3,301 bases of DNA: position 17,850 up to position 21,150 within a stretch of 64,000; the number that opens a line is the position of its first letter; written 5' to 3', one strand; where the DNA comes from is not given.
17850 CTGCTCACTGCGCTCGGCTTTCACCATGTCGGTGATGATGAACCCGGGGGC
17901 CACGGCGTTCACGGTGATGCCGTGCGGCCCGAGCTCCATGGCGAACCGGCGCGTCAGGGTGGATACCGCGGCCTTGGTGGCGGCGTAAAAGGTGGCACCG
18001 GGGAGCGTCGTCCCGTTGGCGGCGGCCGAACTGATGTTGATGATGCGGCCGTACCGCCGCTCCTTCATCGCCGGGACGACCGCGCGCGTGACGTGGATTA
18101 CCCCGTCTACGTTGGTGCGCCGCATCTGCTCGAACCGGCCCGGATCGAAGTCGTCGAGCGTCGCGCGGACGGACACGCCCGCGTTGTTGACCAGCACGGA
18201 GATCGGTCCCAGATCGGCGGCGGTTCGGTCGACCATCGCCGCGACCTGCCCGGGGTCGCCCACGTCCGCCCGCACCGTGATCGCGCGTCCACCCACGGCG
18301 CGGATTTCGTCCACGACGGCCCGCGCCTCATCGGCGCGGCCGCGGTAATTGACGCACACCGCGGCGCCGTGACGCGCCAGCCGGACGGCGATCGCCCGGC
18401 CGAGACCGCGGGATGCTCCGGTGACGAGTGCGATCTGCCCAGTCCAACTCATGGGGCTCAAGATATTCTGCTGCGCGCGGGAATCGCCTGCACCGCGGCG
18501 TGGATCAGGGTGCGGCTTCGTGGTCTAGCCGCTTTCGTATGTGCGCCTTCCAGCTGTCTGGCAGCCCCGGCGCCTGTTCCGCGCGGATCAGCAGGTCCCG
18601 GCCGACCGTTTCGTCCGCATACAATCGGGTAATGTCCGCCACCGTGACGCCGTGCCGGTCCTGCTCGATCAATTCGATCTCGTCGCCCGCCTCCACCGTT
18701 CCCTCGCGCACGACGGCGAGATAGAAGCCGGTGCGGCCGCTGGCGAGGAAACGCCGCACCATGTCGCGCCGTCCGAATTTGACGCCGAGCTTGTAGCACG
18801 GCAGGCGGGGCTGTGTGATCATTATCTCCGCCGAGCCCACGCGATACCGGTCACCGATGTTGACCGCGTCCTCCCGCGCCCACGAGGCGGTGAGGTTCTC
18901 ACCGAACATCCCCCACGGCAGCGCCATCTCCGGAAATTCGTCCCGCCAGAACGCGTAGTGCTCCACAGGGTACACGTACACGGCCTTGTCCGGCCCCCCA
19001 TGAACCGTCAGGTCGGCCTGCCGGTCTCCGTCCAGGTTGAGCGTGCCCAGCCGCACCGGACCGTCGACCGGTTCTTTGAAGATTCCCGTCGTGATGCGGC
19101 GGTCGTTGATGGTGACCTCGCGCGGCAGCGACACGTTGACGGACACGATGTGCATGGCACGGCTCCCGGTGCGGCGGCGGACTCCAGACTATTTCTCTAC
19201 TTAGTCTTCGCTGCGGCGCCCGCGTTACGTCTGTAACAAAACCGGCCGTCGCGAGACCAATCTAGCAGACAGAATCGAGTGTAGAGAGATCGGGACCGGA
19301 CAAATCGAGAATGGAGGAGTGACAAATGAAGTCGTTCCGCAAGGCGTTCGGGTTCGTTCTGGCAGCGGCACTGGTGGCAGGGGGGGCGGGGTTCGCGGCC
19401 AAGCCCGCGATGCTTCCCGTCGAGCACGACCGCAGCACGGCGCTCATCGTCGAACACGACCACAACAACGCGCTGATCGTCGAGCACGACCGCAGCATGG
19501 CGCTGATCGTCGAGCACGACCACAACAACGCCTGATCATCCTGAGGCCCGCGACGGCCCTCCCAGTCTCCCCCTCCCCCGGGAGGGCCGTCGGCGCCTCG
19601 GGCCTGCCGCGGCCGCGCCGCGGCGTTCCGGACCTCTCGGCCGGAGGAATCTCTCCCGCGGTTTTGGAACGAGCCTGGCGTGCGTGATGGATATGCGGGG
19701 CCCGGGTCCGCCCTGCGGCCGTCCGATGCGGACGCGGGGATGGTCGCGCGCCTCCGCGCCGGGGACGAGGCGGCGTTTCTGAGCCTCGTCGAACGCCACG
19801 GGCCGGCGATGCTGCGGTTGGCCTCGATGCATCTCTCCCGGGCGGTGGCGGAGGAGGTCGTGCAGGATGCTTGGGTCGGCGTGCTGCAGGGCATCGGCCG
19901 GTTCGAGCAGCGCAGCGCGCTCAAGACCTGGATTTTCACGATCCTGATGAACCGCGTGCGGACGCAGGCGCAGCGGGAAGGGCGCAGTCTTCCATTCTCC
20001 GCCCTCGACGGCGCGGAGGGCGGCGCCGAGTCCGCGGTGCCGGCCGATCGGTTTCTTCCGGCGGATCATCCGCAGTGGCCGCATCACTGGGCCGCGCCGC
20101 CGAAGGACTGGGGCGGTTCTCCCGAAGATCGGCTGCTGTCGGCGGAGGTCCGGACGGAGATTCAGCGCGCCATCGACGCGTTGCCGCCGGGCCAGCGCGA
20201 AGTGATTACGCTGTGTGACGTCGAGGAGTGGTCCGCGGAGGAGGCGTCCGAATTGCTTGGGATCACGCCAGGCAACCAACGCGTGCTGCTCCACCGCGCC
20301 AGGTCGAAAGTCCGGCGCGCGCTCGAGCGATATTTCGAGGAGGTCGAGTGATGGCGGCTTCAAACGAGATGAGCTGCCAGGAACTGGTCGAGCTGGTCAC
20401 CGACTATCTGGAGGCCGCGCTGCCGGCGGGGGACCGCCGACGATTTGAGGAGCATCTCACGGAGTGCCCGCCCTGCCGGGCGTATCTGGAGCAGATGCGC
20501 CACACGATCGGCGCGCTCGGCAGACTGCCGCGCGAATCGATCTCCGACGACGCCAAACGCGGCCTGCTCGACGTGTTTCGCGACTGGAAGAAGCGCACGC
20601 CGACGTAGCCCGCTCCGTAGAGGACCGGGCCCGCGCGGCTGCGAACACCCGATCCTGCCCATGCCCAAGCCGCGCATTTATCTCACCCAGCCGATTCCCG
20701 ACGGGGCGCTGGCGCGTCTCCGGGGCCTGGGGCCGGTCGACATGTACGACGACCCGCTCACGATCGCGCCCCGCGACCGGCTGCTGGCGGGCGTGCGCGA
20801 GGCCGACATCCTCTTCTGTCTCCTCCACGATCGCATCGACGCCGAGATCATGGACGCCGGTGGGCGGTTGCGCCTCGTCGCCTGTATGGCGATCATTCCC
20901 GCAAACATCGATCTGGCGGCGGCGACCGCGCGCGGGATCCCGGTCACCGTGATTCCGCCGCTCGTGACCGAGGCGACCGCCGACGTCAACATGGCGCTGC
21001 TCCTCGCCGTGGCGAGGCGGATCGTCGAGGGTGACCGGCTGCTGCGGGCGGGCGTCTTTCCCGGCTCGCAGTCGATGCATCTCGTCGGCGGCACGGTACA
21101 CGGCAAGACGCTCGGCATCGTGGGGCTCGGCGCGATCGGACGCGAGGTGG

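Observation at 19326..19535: Secreted micro-protein built from four VEHD repeats next to an ECF/ZAS pair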

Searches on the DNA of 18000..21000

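Call 6: search_rna_families(source=window, start=18000, end=21000, threshold=evalue, max_evalue=1)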
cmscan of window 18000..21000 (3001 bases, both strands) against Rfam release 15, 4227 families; matches with E-value up to 1: 0.
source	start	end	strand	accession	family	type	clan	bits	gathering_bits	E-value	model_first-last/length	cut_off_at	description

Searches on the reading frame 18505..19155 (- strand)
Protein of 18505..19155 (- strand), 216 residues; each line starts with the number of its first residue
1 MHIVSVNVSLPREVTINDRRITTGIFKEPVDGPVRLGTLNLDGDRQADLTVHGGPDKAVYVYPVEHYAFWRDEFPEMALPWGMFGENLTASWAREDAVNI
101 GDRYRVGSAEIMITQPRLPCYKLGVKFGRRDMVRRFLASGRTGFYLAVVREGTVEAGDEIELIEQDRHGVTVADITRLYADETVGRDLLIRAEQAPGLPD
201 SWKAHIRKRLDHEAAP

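Call 7: search_protein_families(library=pfam, proteins=[window:18505-19155:-], max_evalue=0.01)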
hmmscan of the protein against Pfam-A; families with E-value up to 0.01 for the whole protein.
window:18505-19155:- (216 aa): 2 families
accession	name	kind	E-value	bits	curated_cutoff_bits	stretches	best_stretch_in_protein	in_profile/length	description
PF03473.23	MOSC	-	8.7e-35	119.8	22.7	1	49-161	2-120/120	MOSC domain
PF03475.19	YiiM_3-alpha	-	7.6e-08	32.5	22.7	1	170-212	1-43/44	YiiM-like, 3-alpha helix domain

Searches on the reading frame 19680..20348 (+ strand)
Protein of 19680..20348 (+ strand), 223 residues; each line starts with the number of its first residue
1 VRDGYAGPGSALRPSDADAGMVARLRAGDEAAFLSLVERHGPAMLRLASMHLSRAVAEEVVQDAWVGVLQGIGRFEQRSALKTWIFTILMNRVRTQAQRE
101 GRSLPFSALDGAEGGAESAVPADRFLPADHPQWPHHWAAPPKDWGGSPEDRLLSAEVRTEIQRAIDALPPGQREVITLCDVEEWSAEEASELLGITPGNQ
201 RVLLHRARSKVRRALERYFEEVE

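Call 7: search_protein_families(library=pfam, proteins=[window:19680-20348:+], max_evalue=0.01)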
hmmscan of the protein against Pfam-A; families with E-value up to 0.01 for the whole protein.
window:19680-20348:+ (223 aa): 5 families
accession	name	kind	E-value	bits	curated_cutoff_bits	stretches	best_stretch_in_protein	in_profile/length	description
PF08281.18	Sigma70_r4_2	-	1.8e-16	60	25.7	1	159-210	2-53/54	Sigma-70, region 4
PF04542.20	Sigma70_r2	-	3.6e-12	46.3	24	1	36-102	1-70/71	Sigma-70 region 2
PF04545.22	Sigma70_r4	-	9.3e-09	35.1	24.1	1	164-212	1-49/50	Sigma-70, region 4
PF22233.2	PhyR_sigma-like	-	0.0012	19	27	1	167-210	3-46/50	Response regulator PhyR, sigma-like domain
PF02001.22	DUF134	-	0.0072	17.3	27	0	172-215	39-82/98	Protein of unknown function DUF134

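Call 31: search_protein_families(library=ncbifam, proteins=[window:19680-20348:+], max_evalue=1)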
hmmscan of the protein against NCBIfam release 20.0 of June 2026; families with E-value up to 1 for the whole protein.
window:19680-20348:+ (223 aa): 85 families (the best 25 are shown)
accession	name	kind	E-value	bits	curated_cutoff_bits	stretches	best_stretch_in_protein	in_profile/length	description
NF008888.0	PRK11922.1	equivalog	6.4e-29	101.2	204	1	15-220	14-201/231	RNA polymerase sigma factor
NF004113.0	PRK05602.1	equivalog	9.2e-27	94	208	2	14-96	28-112/211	RNA polymerase sigma factor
TIGR02937.1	sigma70-ECF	superfamily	1.3e-25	90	42.9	1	33-215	3-165/165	sigma-70 family RNA polymerase sigma factor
NF009166.1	PRK12513.1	equivalog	8.2e-24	84.4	206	1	14-218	5-189/193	RNA polymerase sigma factor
TIGR02943.1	Sig70_famx1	hypoth_equivalog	1.4e-23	83.7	162.2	1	39-217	10-181/188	RNA polymerase sigma-70 factor, TIGR02943 family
NF009184.0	PRK12532.1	equivalog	1.8e-22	80.2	276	1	42-219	16-189/195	RNA polymerase sigma factor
NF009173.0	PRK12520.1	equivalog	2.4e-22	79.6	255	1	36-216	7-180/191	RNA polymerase sigma factor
NF007225.0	PRK09643.1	equivalog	3e-22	79.3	190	1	16-218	12-185/204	RNA polymerase sigma factor SigM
NF009196.0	PRK12544.1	equivalog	6.1e-22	78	287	1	31-217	21-198/208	RNA polymerase factor sigma-70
NF008892.0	PRK11924.2-1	equivalog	1.2e-20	74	291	1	36-219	21-198/203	RNA polymerase sigma factor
NF006089.0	PRK08241.1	subfamily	1.4e-19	70.4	240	1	21-213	12-202/343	RNA polymerase subunit sigma-70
NF007223.0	PRK09641.1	equivalog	2.7e-18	66.5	209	2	147-216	116-185/187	RNA polymerase sigma factor SigW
NF009182.0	PRK12530.1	subfamily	1.1e-17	64.2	264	1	43-219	21-188/193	RNA polymerase sigma factor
NF058625.1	sigma_PG0214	equivalog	1.2e-17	64.2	130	2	147-217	93-163/170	GFO_1088 family ECF-type sigma factor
NF007230.0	PRK09648.1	subfamily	2e-17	63.6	209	1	21-217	16-191/195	RNA polymerase sigma factor ShbA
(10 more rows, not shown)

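Call 66: find_homologous_proteins(query=window:19680-20348:+, max_evalue=1e-20)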
Query window:19680-20348:+ (223 aa): 7992 proteins with E <= 1e-20 among 8000 candidates; the best 120 are listed.
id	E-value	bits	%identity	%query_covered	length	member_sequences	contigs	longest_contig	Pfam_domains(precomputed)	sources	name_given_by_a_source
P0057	1.2e-127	442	91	100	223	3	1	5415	PF04545.23,PF04542.21,PF08281.19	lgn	-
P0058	1.4e-118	412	93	91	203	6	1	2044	PF04542.21,PF08281.19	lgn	-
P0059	5.5e-111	388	82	96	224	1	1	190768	PF04545.23,PF04542.21,PF08281.19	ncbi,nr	ncbi:MAG TPA: RNA polymerase sigma factor [bacterium]|nr:RNA polymerase sigma factor [bacterium]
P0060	8.6e-109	380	81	95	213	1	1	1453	PF04545.23,PF04542.21,PF08281.19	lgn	-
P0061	1.2e-108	380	80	96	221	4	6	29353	PF04545.23,PF04542.21,PF08281.19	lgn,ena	-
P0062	8.5e-108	377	89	85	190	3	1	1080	PF04542.21,PF08281.19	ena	-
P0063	7.9e-107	374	80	96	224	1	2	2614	PF04545.23,PF04542.21,PF08281.19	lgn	-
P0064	6.5e-104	364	78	96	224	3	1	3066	PF04545.23,PF04542.21,PF08281.19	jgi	jgi:RNA polymerase sigma-70 factor (ECF subfamily)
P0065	4.6e-102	358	76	96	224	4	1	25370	PF04545.23,PF04542.21,PF08281.19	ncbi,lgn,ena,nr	ncbi:MAG TPA: RNA polymerase sigma factor [bacterium]|nr:RNA polymerase sigma factor [bacterium]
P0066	1.4e-99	350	74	100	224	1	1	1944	PF04545.23,PF04542.21,PF08281.19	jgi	jgi:RNA polymerase sigma-70 factor (ECF subfamily)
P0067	3.8e-99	349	74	96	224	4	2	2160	PF04545.23,PF04542.21,PF08281.19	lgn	-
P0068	1.3e-97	344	73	100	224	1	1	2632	PF04545.23,PF04542.21,PF08281.19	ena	-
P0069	3.4e-95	336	73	98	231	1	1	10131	PF04542.21,PF08281.19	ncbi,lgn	-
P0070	8.2e-95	335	76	91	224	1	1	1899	PF04542.21,PF08281.19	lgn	-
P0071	1.5e-93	331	75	96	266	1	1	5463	PF04545.23,PF04542.21,PF08281.19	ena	-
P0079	2.2e-91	323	75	93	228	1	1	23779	PF04545.23,PF04542.21,PF08281.19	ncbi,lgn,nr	ncbi:MAG TPA: sigma-70 family RNA polymerase sigma factor [bacterium]|nr:sigma-70 family RNA polymer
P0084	3.4e-90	320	72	91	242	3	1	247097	PF04545.23,PF04542.21,PF08281.19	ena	-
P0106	9.8e-82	292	68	92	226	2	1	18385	PF04545.23,PF04542.21,PF08281.19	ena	-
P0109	1.1e-80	289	64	93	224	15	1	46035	PF07638.18,PF04545.23,PF04542.21,PF08281.19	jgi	jgi:RNA polymerase sigma-70 factor, ECF subfamily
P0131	4.2e-76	274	62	97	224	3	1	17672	PF04545.23,PF04542.21,PF08281.19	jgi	jgi:RNA polymerase sigma-70 factor, ECF subfamily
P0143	5.7e-75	270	62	93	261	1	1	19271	PF07638.18,PF04545.23,PF04542.21,PF08281.19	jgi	jgi:RNA polymerase sigma-70 factor (ECF subfamily)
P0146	1.0e-74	269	64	90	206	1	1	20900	PF04545.23,PF04542.21,PF08281.19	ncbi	-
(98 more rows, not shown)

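Call 67: find_encoding_contigs(protein=P0084, flank=3000, max_places=1)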
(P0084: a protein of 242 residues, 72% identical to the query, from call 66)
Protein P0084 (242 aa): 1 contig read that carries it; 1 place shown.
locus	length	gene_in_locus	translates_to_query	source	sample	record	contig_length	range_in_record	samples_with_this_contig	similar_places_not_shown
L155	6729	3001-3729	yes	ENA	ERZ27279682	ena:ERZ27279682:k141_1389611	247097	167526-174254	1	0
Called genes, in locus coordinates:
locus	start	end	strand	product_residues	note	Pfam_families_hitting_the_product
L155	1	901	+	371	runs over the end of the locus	PF13964:Beta-prop_Calicin, PF24981:Beta-prop_ATRN-LZTR1, PF24681:Kelch_KLHDC2_KLHL20_DRC7, PF13415:Beta-prop_FBX42, PF24996:NANM (weak), PF01344:Kelch_1, PF07646:Kelch_2 (weak), PF24681:Kelch_KLHDC2_KLHL20_DRC7, +7 more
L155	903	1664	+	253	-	PF04199:Cyclase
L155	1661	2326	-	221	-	PF03473:MOSC, PF03475:YiiM_3-alpha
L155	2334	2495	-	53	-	-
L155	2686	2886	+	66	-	-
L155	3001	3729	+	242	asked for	PF04542:Sigma70_r2, PF04545:Sigma70_r4 (weak), PF08281:Sigma70_r4_2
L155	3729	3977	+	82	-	PF13490:zf-HC2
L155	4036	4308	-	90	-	-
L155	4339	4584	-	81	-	-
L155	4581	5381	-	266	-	PF00497:SBP_bac_3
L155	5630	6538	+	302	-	PF00389:2-Hacid_dh, PF02826:2-Hacid_dh_C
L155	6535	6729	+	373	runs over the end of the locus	PF08309:LVIVD (faint)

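Call 68: find_encoding_contigs(protein=P0109, flank=3000, max_places=1)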
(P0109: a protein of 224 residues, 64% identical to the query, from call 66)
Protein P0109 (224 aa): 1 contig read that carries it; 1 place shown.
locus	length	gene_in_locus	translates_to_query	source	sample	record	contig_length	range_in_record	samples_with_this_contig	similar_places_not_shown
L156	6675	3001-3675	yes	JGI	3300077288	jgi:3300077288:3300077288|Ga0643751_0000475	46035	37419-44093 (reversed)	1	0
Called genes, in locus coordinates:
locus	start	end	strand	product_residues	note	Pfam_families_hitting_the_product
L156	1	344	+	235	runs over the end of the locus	PF00106:adh_short, PF13561:adh_short_C2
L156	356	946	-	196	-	PF00775:Dioxygenase_C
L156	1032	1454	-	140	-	PF01243:PNPOx_N, PF12900:Pyridox_ox_2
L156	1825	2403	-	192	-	PF04224:DUF417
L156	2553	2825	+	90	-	-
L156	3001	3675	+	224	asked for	PF07638:Sigma70_ECF (faint), PF04542:Sigma70_r2, PF08281:Sigma70_r4_2, PF04545:Sigma70_r4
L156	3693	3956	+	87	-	PF13490:zf-HC2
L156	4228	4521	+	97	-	-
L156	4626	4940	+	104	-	PF16561:AMPK1_CBM (weak), PF02922:CBM_48 (weak)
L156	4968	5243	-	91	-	PF13490:zf-HC2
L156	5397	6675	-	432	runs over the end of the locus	PF01674:Lipase_2 (weak)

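Call 69: find_encoding_contigs(protein=P0079, flank=3000, max_places=1)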
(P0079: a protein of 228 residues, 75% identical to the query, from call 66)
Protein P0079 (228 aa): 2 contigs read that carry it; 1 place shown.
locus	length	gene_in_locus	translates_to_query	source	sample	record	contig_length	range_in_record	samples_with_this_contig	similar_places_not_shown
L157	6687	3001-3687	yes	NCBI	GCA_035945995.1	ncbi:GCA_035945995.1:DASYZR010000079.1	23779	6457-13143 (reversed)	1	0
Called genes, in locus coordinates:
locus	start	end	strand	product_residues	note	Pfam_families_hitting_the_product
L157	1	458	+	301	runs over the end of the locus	PF00528:BPD_transp_1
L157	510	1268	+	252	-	PF00106:adh_short, PF08659:KR, PF13561:adh_short_C2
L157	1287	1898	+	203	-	PF00561:Abhydrolase_1 (weak), PF12146:Hydrolase_4 (weak), PF12697:Abhydrolase_6, PF00561:Abhydrolase_1 (weak)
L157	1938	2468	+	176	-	PF14588:YjgF_endoribonc, PF01042:Ribonuc_L-PSP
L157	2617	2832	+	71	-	-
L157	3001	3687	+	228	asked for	PF04542:Sigma70_r2, PF08281:Sigma70_r4_2, PF04545:Sigma70_r4 (weak)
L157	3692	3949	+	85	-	PF13490:zf-HC2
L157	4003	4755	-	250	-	PF00702:Hydrolase, PF13419:HAD_2, PF13242:Hydrolase_like (weak)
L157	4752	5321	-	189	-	PF03473:MOSC, PF03475:YiiM_3-alpha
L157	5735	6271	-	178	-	PF00300:His_Phos_1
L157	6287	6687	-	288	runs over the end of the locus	PF01522:Polysacc_deac_1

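Call 70: find_encoding_contigs(protein=P0143, flank=3000, max_places=1)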
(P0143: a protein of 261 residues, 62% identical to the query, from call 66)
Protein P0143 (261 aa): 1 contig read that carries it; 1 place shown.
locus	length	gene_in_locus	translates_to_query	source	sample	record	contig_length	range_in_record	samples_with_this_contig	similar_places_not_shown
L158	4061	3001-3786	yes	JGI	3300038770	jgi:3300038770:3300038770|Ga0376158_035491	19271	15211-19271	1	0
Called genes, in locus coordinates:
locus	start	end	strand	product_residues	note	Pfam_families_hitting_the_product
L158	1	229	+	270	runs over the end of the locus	PF00990:GGDEF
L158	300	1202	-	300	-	PF18765:Polbeta (weak)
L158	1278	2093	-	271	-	PF13489:Methyltransf_23, PF01135:PCMT, PF05175:MTS (weak), PF01209:Ubie_methyltran, PF13847:Methyltransf_31, PF08241:Methyltransf_11, PF08242:Methyltransf_12, PF13649:Methyltransf_25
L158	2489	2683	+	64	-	-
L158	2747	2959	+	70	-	PF02566:OsmC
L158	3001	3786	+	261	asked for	PF07638:Sigma70_ECF (faint), PF04542:Sigma70_r2, PF04545:Sigma70_r4 (weak), PF08281:Sigma70_r4_2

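Call 84: search_solved_structures(query=window:19680-20348:+, max_evalue=0.001)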
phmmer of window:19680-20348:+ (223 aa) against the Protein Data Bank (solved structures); distinct sequences matched with E-value up to 0.001: 20.
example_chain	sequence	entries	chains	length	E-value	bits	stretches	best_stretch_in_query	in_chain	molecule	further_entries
1or7_A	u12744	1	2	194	9.6e-16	61.4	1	16-114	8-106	RNA polymerase sigma-E factor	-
6jbq_F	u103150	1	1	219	1.2e-15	61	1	14-114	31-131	ECF RNA polymerase sigma-E factor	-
8z6g_B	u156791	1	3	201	7e-13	52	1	16-220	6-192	RNA polymerase sigma factor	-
6in7_B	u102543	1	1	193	7.1e-13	52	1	16-220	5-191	RNA polymerase sigma-H factor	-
4cxf_A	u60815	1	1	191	4.6e-12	49.3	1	13-97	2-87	RNA POLYMERASE SIGMA FACTOR CNRH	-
5wuq_A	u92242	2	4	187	1e-11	48.2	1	145-215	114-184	ECF RNA polymerase sigma factor SigW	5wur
7qh5_A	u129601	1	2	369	6e-11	45.7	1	8-215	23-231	RNA polymerase sigma factor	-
9m9d_F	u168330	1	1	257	2.4e-10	43.7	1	141-218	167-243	ECF RNA polymerase sigma factor SigE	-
9m9e_F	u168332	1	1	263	2.6e-10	43.6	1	146-218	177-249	ECF RNA polymerase sigma factor SigE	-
9m98_F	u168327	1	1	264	2.6e-10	43.6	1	146-218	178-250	ECF RNA polymerase sigma factor SigE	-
9isn_F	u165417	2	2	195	1.3e-09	41.3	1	19-215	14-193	ECF sigma factor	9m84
5uxx_A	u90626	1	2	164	1.5e-08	37.9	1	50-106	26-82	RNA polymerase sigma factor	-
2map_A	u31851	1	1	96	1.3e-07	34.8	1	18-104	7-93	RNA polymerase sigma factor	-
2mao_A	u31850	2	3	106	1.3e-07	34.7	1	18-105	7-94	RNA polymerase sigma factor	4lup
5zx2_F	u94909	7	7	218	1.8e-07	34.3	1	38-215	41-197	ECF RNA polymerase sigma factor SigH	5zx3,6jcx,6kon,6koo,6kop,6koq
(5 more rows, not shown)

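Call 94: find_encoding_contigs(protein=P0106, flank=3500, max_places=1)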
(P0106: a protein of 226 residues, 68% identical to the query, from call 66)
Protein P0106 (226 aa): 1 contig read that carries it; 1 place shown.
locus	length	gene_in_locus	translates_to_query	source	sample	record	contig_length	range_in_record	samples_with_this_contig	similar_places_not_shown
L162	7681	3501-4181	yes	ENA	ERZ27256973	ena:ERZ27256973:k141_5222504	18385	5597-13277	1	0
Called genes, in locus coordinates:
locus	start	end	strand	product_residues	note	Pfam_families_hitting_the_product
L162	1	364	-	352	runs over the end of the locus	PF12697:Abhydrolase_6 (weak)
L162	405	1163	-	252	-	PF00106:adh_short, PF08659:KR, PF23441:SDR (faint), PF13561:adh_short_C2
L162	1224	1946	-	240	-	-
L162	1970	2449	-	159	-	PF12802:MarR_2 (weak), PF01047:MarR (weak)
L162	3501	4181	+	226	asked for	PF04542:Sigma70_r2, PF08281:Sigma70_r4_2, PF04545:Sigma70_r4 (weak)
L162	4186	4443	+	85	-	PF13490:zf-HC2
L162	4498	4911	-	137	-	PF00127:Copper-bind (weak)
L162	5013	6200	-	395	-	PF24298:DUF7482 (faint)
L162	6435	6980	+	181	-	-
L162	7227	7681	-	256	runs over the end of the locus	PF00106:adh_short, PF08659:KR, PF13561:adh_short_C2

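Call 95: find_encoding_contigs(protein=P0146, flank=3500, max_places=1)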
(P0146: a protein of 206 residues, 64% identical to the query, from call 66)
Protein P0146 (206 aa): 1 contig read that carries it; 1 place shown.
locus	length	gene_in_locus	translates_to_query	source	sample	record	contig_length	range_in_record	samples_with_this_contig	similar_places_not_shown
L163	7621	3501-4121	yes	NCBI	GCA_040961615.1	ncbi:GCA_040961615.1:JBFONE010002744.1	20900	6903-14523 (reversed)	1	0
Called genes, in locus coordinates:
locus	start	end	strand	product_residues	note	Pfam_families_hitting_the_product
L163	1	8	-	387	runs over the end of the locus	PF00999:Na_H_Exchanger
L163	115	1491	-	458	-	PF07992:Pyr_redox_2, PF13738:Pyr_redox_3 (faint), PF00070:Pyr_redox, PF02852:Pyr_redox_dim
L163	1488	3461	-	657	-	PF14742:GDE_N_bis, PF06202:GDE_C (faint), PF22422:MGH1-like_GH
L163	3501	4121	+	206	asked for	PF04542:Sigma70_r2, PF08281:Sigma70_r4_2, PF04545:Sigma70_r4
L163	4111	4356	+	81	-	PF13490:zf-HC2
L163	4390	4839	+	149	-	PF06210:DUF1003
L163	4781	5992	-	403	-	PF00999:Na_H_Exchanger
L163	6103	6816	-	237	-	-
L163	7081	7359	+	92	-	-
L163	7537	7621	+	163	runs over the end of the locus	PF13428:TPR_14 (faint), PF13424:TPR_12 (weak), PF17874:TPR_MalT (weak)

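Call 96: find_encoding_contigs(protein=P0131, flank=3500, max_places=1)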
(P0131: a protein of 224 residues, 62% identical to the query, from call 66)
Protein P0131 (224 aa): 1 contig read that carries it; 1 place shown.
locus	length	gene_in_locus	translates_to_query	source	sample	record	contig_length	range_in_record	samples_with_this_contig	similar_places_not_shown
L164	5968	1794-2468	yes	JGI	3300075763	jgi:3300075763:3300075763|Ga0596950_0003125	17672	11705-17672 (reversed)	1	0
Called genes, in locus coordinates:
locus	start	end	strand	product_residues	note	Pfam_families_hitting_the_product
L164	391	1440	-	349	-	PF13490:zf-HC2, PF14417:MEDS (weak)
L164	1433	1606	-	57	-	-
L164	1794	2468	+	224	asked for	PF04542:Sigma70_r2, PF08281:Sigma70_r4_2, PF04545:Sigma70_r4 (weak)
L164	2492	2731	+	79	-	PF13490:zf-HC2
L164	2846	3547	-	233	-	PF00702:Hydrolase (weak)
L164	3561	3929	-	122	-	-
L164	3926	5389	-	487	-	PF00479:G6PD_N, PF02781:G6PD_C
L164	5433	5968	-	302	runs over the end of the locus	PF03446:NAD_binding_2, PF00393:6PGD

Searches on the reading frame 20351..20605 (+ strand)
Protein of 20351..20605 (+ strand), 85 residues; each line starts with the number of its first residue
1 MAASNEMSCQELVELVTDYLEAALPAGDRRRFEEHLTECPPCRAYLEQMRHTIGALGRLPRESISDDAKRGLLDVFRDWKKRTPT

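Call 7: search_protein_families(library=pfam, proteins=[window:20351-20605:+], max_evalue=0.01)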
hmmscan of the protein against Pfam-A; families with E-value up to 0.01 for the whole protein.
window:20351-20605:+ (85 aa): 1 family
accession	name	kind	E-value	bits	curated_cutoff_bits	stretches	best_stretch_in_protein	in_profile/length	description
PF13490.11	zf-HC2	-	3.4e-11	43.5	22.2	1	9-43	1-35/35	Putative zinc-finger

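Call 31: search_protein_families(library=ncbifam, proteins=[window:20351-20605:+], max_evalue=1)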
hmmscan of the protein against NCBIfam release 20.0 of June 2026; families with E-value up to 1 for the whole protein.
window:20351-20605:+ (85 aa): 4 families
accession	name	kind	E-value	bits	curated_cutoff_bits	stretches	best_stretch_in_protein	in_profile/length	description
NF052368.1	antisigmaE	subfamily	1.5e-09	37.5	50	1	7-50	2-45/48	anti-sigma factor family protein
NF052375.1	antisigma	equivalog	2.7e-08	34.1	100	1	15-74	1-60/217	anti-sigma factor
TIGR03988.1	antisig_RsrA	equivalog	3e-06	27.3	62.5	1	8-46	1-39/77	mycothiol system anti-sigma-R factor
NF010501.0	PRK13920.1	subfamily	0.0054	16.4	225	1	10-66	2-59/213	putative anti-sigmaE protein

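Call 85: search_solved_structures(query=window:20351-20605:+, max_evalue=1)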
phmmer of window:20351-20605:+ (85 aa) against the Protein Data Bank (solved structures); distinct sequences matched with E-value up to 1: 5.
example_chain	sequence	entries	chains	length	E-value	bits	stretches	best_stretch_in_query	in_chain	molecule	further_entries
3hug_B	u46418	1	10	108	1.7e-05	28.3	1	19-65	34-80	PROBABLE CONSERVED MEMBRANE PROTEIN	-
4ow2_A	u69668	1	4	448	0.00027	24.5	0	35-69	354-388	Yop effector YopM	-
5frf_A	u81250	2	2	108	0.0016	22.1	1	5-48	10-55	ANTI-SIGMA FACTOR RSRA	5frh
5wuq_C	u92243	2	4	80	0.01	19.5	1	7-57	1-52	Anti-sigma-W factor RsiW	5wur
8rlz_A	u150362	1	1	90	0.62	13.8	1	14-57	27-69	Antisigma factor DdvA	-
